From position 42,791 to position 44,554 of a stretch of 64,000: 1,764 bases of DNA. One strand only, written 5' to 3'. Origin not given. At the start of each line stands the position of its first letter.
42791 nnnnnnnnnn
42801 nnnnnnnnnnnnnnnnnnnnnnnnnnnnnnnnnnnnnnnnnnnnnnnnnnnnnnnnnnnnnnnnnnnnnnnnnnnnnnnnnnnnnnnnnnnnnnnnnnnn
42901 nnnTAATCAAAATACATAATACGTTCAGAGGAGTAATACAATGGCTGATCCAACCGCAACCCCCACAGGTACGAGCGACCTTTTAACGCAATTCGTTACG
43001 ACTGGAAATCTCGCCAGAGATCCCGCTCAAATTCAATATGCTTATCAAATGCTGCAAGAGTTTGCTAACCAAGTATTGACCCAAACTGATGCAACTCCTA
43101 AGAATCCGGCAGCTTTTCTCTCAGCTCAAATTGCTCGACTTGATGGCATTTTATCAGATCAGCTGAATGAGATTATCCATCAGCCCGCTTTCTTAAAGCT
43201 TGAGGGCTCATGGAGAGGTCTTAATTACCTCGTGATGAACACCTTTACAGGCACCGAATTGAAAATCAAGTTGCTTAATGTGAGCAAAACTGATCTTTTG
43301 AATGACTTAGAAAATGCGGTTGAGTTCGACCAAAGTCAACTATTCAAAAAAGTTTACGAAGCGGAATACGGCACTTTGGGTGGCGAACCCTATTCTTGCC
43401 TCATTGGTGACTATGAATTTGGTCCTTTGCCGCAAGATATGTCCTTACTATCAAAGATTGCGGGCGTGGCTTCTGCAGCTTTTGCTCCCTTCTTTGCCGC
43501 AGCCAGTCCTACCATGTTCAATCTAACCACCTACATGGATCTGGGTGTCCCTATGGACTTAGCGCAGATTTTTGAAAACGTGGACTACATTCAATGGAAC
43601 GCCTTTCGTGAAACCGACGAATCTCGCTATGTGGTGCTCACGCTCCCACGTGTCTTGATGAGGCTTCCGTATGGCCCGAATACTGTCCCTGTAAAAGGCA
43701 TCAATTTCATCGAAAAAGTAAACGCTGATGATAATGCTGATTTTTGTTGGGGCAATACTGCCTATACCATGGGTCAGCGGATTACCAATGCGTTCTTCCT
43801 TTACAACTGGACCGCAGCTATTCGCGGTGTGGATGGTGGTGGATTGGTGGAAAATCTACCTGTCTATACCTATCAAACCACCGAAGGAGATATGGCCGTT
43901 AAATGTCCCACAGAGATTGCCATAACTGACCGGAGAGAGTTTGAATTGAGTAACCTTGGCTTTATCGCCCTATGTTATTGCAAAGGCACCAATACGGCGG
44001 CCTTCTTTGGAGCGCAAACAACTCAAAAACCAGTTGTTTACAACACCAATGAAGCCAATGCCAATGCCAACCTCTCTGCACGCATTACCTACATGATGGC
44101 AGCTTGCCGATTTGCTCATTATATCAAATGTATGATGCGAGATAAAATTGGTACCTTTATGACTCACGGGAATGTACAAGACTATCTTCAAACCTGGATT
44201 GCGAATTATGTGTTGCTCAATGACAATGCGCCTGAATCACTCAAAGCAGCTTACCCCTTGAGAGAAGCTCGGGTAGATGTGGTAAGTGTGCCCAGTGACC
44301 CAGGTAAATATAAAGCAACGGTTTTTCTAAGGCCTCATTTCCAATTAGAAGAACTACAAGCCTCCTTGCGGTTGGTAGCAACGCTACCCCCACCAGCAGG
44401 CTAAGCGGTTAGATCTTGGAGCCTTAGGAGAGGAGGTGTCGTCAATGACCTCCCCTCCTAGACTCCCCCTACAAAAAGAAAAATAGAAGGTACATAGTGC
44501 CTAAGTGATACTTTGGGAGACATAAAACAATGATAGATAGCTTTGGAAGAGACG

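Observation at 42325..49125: Compact type VI secretion block tssB-tssC-hcp-hcp-tssE-tssF-tssG lacking all membrane-complex and recycling genes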

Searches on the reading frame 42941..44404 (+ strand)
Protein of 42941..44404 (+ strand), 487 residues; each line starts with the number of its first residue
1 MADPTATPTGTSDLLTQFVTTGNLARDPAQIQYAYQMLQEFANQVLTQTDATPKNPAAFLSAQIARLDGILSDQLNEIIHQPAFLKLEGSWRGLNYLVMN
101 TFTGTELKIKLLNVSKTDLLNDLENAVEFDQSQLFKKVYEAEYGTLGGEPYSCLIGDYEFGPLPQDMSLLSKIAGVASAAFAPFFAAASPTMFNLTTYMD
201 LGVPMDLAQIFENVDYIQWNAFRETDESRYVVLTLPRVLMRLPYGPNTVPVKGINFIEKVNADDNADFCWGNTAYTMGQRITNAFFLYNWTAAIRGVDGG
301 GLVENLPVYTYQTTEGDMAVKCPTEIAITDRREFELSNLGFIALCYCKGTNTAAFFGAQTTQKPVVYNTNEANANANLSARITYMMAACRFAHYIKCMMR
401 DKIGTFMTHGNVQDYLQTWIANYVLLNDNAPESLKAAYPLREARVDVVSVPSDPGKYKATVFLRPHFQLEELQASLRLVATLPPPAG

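Call 4: search_protein_families(library=pfam, proteins=[window:42941-44404:+], max_evalue=0.01)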
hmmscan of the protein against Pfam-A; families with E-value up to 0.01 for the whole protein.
window:42941-44404:+ (487 aa): 2 families
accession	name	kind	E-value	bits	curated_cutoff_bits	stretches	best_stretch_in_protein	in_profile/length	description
PF05943.17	VipB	-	2.1e-125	418.2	27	1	62-362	2-301/301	EvpB/VC_A0108, tail sheath N-terminal domain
PF18945.5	VipB_2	-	1.4e-42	144.9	27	1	371-482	1-112/112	EvpB/VC_A0108, tail sheath gpW/gp25-like domain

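Call 5: search_protein_families(library=ncbifam, proteins=[window:42941-44404:+], max_evalue=0.01)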
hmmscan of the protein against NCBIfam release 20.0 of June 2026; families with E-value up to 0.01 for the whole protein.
window:42941-44404:+ (487 aa): 1 family
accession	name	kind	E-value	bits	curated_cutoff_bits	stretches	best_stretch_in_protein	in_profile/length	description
TIGR03355.1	VI_chp_2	equivalog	3.5e-194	646.1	271.5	1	13-483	3-473/473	type VI secretion system contractile sheath large subunit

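Call 9: find_encoding_contigs(protein=window:42941-44404:+, flank=10000, max_places=6)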
Protein window:42941-44404:+ (487 aa): 1 contig read that carries it; 1 place shown.
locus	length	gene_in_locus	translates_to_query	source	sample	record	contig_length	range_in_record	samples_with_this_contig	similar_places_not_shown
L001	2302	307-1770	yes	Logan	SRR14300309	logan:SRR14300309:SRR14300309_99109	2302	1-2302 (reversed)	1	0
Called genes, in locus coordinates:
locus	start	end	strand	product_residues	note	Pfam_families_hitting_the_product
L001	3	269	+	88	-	?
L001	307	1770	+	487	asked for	PF05943:VipB, PF18945:VipB_2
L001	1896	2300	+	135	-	?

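Call 10: find_related_loci(query=window:42941-44404:+, collection=genome_contigs, flank=10000)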
Query window:42941-44404:+ (487 aa) in genome_contigs; peptide patterns used: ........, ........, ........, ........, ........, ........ (x = any residue, [..] = any of these).
71 stretches matched a pattern; 36 encode a relative of the query (tblastn E <= 1e-3); 36 distinct loci.
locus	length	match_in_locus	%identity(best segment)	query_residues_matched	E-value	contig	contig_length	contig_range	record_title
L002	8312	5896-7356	61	1-487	0e+0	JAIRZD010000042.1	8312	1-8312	MAG: Holosporaceae bacterium isolate Gsp477_bin72 k119_6991558, whole genome shotgun sequence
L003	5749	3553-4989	61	8-486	0e+0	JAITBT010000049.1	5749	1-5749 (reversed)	MAG: Holosporaceae bacterium isolate Ncb351_bin98 k119_1460265, whole genome shotgun sequence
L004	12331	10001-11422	61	13-486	0e+0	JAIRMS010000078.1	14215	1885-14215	MAG: Holosporaceae bacterium isolate Cd354_bin114 k119_441840, whole genome shotgun sequence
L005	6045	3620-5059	62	8-487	0e+0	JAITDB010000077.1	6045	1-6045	MAG: Holosporaceae bacterium isolate Nm470_bin114 k119_3278224, whole genome shotgun sequence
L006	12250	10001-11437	63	9-487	0e+0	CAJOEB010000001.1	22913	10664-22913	uncultured Alphaproteobacteria bacterium isolate Red_deer_1_mag_5 genome assembly, contig: scaffold_2094, whole genome s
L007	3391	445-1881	63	9-487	0e+0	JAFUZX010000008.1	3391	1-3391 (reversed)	MAG: Alphaproteobacteria bacterium isolate RGIG4978 Roe_deer_Rumen-5__c22505, whole genome shotgun sequence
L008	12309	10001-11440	59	7-486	0e+0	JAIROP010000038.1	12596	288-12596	MAG: Holosporaceae bacterium isolate Cd354_bin86 k119_1303481, whole genome shotgun sequence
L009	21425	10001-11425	60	3-477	0e+0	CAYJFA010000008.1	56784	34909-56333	MAG TPA_asm: uncultured Holosporaceae bacterium isolate ERP123703_co3_209 genome assembly, contig: NODE_521_length_56784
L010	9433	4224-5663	62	8-487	0e+0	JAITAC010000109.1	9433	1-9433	MAG: Holosporaceae bacterium isolate Ncb351_bin22 k119_5254763, whole genome shotgun sequence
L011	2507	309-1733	62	13-487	0e+0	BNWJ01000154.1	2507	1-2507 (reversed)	Alphaproteobacteria bacterium PG1894_49 DNA, sequence154, whole genome shotgun sequence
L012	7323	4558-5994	61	8-486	0e+0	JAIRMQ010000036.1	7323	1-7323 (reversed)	MAG: Holosporaceae bacterium isolate Cd354_bin112 k119_1942455, whole genome shotgun sequence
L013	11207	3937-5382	61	4-486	0e+0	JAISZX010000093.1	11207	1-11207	MAG: Holosporaceae bacterium isolate Ncb351_bin115 k119_4798631, whole genome shotgun sequence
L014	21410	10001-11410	62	11-480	0e+0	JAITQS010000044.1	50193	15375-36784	MAG: Holosporaceae bacterium isolate Roe453_bin108 k119_1267482, whole genome shotgun sequence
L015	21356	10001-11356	58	37-486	1e-176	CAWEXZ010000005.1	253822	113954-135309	MAG: uncultured Acidobacteriaceae bacterium isolate MFD06092.bin.1.224 genome assembly, contig: contig_38407, whole geno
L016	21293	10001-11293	58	58-486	3e-173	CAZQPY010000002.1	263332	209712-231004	MAG TPA_asm: uncultured Terracidiphilus sp. isolate binchicken_co3_313 genome assembly, contig: NODE_39_length_263332_co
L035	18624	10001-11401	64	13-479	0e+0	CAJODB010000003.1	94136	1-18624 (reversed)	uncultured Alphaproteobacteria bacterium isolate Red_deer_1_mag_183 genome assembly, contig: scaffold_69, whole genome s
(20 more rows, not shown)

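Call 24: search_protein_families(library=pfam, proteins=[L009:11520-12107:+, L009:12176-13399:+, L009:7193-9169:+, L009:6736-7206:+, L035:11490-12077:+, L035:12182-12757:+, L035:7124-9196:+, L035:6709-7161:+, L009:14130-15626:+, L035:14704-15774:+], max_evalue=0.01)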
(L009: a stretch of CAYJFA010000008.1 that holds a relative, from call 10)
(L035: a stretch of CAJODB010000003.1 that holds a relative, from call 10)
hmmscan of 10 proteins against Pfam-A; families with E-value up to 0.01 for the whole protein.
L009:11520-12107:+ (195 aa): 0 families

L009:12176-13399:+ (407 aa): 4 families
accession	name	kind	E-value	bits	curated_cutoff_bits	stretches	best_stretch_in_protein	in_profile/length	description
PF00266.25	Aminotran_5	-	1.9e-47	162.5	21.5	1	24-365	1-367/371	Aminotransferase class-V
PF01212.27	Beta_elim_lyase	-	2.1e-07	31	27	1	81-207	47-185/288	Beta-eliminating lyase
PF01041.23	DegT_DnrJ_EryC1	-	2.5e-05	24.1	19.8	1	81-198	39-150/360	DegT/DnrJ/EryC1/StrS aminotransferase family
PF21239.2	RLMM_N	-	0.0094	16.4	27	0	349-386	16-54/81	Ribosomal RNA large subunit methyltransferase M, N-terminal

L009:7193-9169:+ (658 aa): 7 families
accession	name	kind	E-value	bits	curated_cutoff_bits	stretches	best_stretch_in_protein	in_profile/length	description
PF00270.35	DEAD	-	3.7e-21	76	26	1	134-294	3-162/167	DEAD/DEAH box helicase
PF18074.6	PriA_C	-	3.9e-18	66.5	26.9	1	566-654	1-95/95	Primosomal protein N C-terminal domain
PF04851.21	ResIII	-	4.2e-15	56.5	22.5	1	129-280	2-151/164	Type III restriction enzyme, res subunit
PF17764.6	PriA_3primeBD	-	1.4e-14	54.1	22.7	1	21-102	7-95/96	3'DNA-binding domain (3'BD)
PF18319.7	Zn_ribbon_PriA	-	1.6e-09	38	26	1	378-402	1-25/27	PriA DNA helicase Cys-rich region (CRR) domain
PF00271.37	Helicase_C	-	3.2e-09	37.4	23.5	1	414-522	14-109/110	Helicase conserved C-terminal domain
PF07191.17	Zn_ribbon_6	-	0.0075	16.7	25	1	377-418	2-41/67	Double zinc ribbon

L009:6736-7206:+ (156 aa): 4 families
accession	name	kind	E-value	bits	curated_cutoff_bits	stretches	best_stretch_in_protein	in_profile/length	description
PF06347.19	SH3_4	-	1.9e-22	79.2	24.1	2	35-90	1-55/56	Bacterial SH3 domain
PF08239.17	SH3_3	-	1.8e-13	50.9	27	2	111-149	13-53/54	Bacterial SH3 domain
PF01111.24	CKS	-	0.0023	18.5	27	0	104-145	13-51/68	Cyclin-dependent kinase regulatory subunit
PF23795.1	SH3_YKFC_2nd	-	0.0023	18.1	27.4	0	97-147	1-52/57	YKFC SH3b2 domain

L035:11490-12077:+ (195 aa): 1 family
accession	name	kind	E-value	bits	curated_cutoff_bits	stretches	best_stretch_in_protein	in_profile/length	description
PF05638.18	T6SS_HCP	-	0.0027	18.4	23.5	1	68-153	25-111/129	Type VI secretion system effector, Hcp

L035:12182-12757:+ (191 aa): 1 family
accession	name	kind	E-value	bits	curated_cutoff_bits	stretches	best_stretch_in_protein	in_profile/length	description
PF05638.18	T6SS_HCP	-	0.0027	18.4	23.5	1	49-146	12-110/129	Type VI secretion system effector, Hcp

L035:7124-9196:+ (690 aa): 8 families
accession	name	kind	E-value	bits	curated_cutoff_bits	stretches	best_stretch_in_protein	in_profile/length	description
PF00270.35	DEAD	-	9.5e-21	74.7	26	1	167-325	3-162/167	DEAD/DEAH box helicase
PF18074.6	PriA_C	-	3.3e-20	73.1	26.9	1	597-686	1-95/95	Primosomal protein N C-terminal domain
PF04851.21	ResIII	-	1.1e-16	61.6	22.5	1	163-323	3-163/164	Type III restriction enzyme, res subunit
PF17764.6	PriA_3primeBD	-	2e-13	50.5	22.7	1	45-127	6-95/96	3'DNA-binding domain (3'BD)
PF18319.7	Zn_ribbon_PriA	-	1.6e-09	38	26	1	409-433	1-25/27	PriA DNA helicase Cys-rich region (CRR) domain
PF00271.37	Helicase_C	-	1.4e-06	29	23.5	1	452-553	21-109/110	Helicase conserved C-terminal domain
PF13604.12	AAA_30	-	0.00011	22.4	27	1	164-234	2-68/191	AAA domain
PF12775.13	AAA_7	-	0.00074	19.5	25.8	1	153-211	3-64/181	P-loop containing dynein motor region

L035:6709-7161:+ (150 aa): 3 families
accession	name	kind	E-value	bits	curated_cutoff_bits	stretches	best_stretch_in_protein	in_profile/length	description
PF06347.19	SH3_4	-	7.5e-25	86.9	24.1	2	30-85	1-55/56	Bacterial SH3 domain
PF08239.17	SH3_3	-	5.3e-11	43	27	2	107-144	14-53/54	Bacterial SH3 domain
PF07653.23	SH3_2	-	0.00067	19.7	21.8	0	112-141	18-49/55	Variant SH3 domain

L009:14130-15626:+ (498 aa): 1 family
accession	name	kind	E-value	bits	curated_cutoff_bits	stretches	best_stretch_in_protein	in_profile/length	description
PF01734.28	Patatin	-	3.5e-18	66.9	27.7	1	125-345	1-186/191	Patatin-like phospholipase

L035:14704-15774:+ (356 aa): 1 family
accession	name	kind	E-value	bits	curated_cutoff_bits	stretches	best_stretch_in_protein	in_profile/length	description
PF05050.19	Methyltransf_21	-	7e-12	46.2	22.7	1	175-313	1-158/173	Methyltransferase FkbM domain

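Call 28: search_protein_families(library=ncbifam, proteins=[L015:654-2168:+, L015:2172-3530:+, L015:3592-7692:+, L015:7689-8810:+, L015:11423-11911:+, L015:17304-17690:+, L015:17687-18364:+, L015:19139-20752:+], max_evalue=0.01)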
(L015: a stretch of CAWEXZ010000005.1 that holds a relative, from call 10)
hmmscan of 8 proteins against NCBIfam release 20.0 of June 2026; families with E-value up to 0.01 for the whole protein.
L015:654-2168:+ (504 aa): 1 family
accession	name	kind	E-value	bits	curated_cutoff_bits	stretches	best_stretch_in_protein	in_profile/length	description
TIGR03353.2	VI_chp_4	equivalog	1.6e-61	208.7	100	1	52-358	3-310/429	type VI secretion system baseplate subunit TssK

L015:2172-3530:+ (452 aa): 3 families
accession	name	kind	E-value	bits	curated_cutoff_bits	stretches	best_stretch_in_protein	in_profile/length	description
TIGR03349.1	IV_VI_DotU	subfamily_domain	1.6e-16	60.7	89.95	1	104-266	40-201/211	DotU/TssL family secretion system protein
NF038239.1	T6SS_TssL_short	exception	1.2e-07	31.5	180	1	112-269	47-199/207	type VI secretion system protein TssL, short form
NF005444.0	PRK07033.1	equivalog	0.005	15.8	520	1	102-274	84-252/438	DotU family type VI secretion system protein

L015:3592-7692:+ (1366 aa): 1 family
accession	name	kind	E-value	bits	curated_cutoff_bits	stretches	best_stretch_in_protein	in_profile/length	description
TIGR03348.1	VI_IcmF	equivalog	2.9e-52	177.9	388.15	1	19-515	36-504/1168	type VI secretion system membrane subunit TssM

L015:7689-8810:+ (373 aa): 2 families
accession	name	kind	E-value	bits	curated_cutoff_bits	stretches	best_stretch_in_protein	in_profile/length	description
TIGR03363.1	VI_chp_8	equivalog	5.2e-79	266.4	160.85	1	11-358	2-347/353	type VI secretion system protein TssA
TIGR03362.1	VI_chp_7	equivalog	2.8e-25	89.3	230.1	2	13-144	3-123/476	type VI secretion system protein TssA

L015:11423-11911:+ (162 aa): 1 family
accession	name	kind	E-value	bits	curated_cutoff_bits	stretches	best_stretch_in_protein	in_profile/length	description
TIGR03344.1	VI_effect_Hcp1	subfamily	6.4e-15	55.4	58.9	1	10-145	24-161/167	type VI secretion system tube protein TssD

L015:17304-17690:+ (128 aa): 1 family
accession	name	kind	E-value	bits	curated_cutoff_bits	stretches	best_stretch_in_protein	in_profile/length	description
NF041248.1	T6SS_IglG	exception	6.1e-18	65.2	200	1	3-125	54-170/173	type VI secretion system PAAR-like protein IglG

L015:17687-18364:+ (225 aa): 2 families
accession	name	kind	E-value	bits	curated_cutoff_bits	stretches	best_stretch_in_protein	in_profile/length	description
TIGR02223.1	ftsN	equivalog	3.9e-06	26.6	107.65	1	127-215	205-291/299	cell division protein FtsN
NF033761.1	gliding_GltJ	equivalog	0.0014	17.8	450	1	21-139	376-502/671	adventurous gliding motility protein GltJ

L015:19139-20752:+ (537 aa): 11 families
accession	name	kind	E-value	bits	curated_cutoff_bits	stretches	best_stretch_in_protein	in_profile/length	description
TIGR01307.1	pgm_bpd_ind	equivalog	1.9e-192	640.2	330.65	1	7-529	2-501/504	2,3-bisphosphoglycerate-independent phosphoglycerate mutase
NF003897.0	PRK05434.1-5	equivalog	8.5e-167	555.7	862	1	2-529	2-508/514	2,3-bisphosphoglycerate-independent phosphoglycerate mutase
NF009049.0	PRK12383.1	equivalog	1e-10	41.1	254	1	392-524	268-392/408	phosphopentomutase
NF003766.0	PRK05362.1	equivalog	3.7e-10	39.1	256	1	398-521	267-383/396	phosphopentomutase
NF003104.0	PRK04024.1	equivalog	8.4e-10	37.9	489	1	400-495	285-369/412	2,3-bisphosphoglycerate-independent phosphoglycerate mutase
TIGR00306.2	apgM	subfamily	7.7e-09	35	320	1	400-495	281-369/403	2,3-bisphosphoglycerate-independent phosphoglycerate mutase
TIGR02535.1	hyp_Hser_kinase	hypoth_equivalog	5.9e-06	25.3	446.3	1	401-495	277-363/397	proposed homoserine kinase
TIGR01696.1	deoB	equivalog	1.4e-05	24.1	341.2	1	400-516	259-369/381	phosphopentomutase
NF003242.0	PRK04200.1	equivalog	4.3e-05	22.6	426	1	403-497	278-363/395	cofactor-independent phosphoglycerate mutase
NF038358.1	phophono_PhpG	equivalog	0.0022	16.8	545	1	405-493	303-382/417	CMP-5'-phosphonoformate--3-phosphoglycerate phosphonoformyl transferase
NF042991.1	alk_phos_PafA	equivalog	0.0088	14.5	650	0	453-529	472-547/554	alkaline phosphatase PafA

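Call 37: search_solved_structures(query=window:42941-44404:+, max_evalue=1e-10)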
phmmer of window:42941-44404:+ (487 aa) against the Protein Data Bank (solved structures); distinct sequences matched with E-value up to 1e-10: 8.
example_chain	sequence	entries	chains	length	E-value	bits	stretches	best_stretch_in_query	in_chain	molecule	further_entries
9n4v_A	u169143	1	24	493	8.9e-197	658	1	6-486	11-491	DUF877 family protein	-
5n8n_B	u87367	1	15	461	1.8e-135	455.8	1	40-484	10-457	EvpB family type VI secretion protein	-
5urw_1B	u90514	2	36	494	4e-107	362.4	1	14-481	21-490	TssC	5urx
5mxn_A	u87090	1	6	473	7.3e-103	348.3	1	43-479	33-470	Type VI secretion protein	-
5ojq_A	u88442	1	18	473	8.4e-103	348.1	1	43-479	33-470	Type VI secretion protein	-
3j9g_B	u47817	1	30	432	6e-102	345.3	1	62-481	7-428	VipB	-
5myu_A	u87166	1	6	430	7.2e-102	345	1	62-480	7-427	Type VI secretion system protein ImpC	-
3j9o_B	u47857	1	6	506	8.9e-67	229.3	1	47-484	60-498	Intracellular growth locus protein B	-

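Call 45: find_homologous_proteins(query=L015:3592-7692:+, max_evalue=0.001)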
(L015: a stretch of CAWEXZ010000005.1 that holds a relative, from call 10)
Query L015:3592-7692:+ (1366 aa): 87 proteins with E <= 0.001 among 8000 candidates.
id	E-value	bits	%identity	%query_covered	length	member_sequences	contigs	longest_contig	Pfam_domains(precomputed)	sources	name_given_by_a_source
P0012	0.0e+0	3037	100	100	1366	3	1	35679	PF14331.12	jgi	jgi:type VI secretion system protein ImpL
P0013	0.0e+0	2637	87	99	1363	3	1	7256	PF14331.12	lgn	-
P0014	0.0e+0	1690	58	99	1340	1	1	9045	PF14331.12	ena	-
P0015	0.0e+0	1678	58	99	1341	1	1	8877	PF14331.12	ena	-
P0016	0.0e+0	1673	58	99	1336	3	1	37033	PF14331.12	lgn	-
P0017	0.0e+0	1652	57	99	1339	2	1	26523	PF14331.12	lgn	-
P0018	0.0e+0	1650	57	99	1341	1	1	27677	PF14331.12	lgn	-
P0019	0.0e+0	1390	50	99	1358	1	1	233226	PF14331.12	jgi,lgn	jgi:type VI secretion system protein ImpL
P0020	0.0e+0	1374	49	99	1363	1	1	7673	PF14331.12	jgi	-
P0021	0.0e+0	1372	49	99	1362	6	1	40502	PF14331.12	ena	-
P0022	0.0e+0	1368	49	99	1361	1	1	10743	PF14331.12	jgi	jgi:type VI secretion system protein ImpL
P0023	0.0e+0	1363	49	98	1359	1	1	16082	PF14331.12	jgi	jgi:type VI secretion system protein ImpL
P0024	0.0e+0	1361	49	99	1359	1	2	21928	PF14331.12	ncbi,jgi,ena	jgi:type VI secretion system protein ImpL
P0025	0.0e+0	1341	48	99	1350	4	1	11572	PF14331.12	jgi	jgi:type VI secretion system protein ImpL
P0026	0.0e+0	1339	48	99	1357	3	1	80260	PF14331.12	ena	-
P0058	9.5e-92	327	26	90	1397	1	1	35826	PF14331.12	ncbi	-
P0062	1.8e-82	296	26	99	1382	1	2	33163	PF14331.12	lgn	-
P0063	1.2e-77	280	26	75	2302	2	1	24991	PF14331.12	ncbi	-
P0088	9.1e-15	72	25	28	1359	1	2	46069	PF14331.12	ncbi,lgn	-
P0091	3.0e-13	67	31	19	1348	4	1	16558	PF14331.12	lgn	-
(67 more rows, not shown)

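Call 49: find_encoding_contigs(protein=P0058, flank=8000, max_places=2)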
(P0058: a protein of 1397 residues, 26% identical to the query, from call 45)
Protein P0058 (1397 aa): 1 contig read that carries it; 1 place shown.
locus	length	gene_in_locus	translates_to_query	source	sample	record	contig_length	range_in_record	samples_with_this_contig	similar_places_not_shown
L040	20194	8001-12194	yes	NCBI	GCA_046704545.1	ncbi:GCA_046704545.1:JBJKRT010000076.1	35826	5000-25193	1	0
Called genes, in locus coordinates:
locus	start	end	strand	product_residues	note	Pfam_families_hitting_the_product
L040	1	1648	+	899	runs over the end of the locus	PF02861:Clp_N, PF13191:AAA_16 (weak), PF00004:AAA, PF17871:AAA_lid_9, PF00004:AAA, PF07724:AAA_2, PF07728:AAA_5, PF10431:ClpB_D2-small, +5 more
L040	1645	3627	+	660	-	PF05954:Phage_GPD, PF04717:Phage_base_V, PF22178:Gp5_trimer_C, PF06715:Gp5_C (faint)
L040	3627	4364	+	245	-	-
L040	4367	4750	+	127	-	PF14107:DUF4280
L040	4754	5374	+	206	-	PF05036:SPOR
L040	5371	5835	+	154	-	-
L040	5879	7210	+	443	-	PF05936:T6SS_VasE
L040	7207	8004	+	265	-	PF09850:DotU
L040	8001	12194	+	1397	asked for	PF14331:IcmF-related_N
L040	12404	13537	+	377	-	PF06812:ImpA_N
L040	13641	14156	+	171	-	PF05591:T6SS_VipA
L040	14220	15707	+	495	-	PF05943:VipB, PF18945:VipB_2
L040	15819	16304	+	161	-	PF05638:T6SS_HCP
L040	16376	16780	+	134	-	PF04965:GPW_gp25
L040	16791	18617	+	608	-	PF05947:T6SS_TssF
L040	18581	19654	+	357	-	PF06996:T6SS_TssG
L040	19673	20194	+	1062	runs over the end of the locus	PF00027:cNMP_binding (faint)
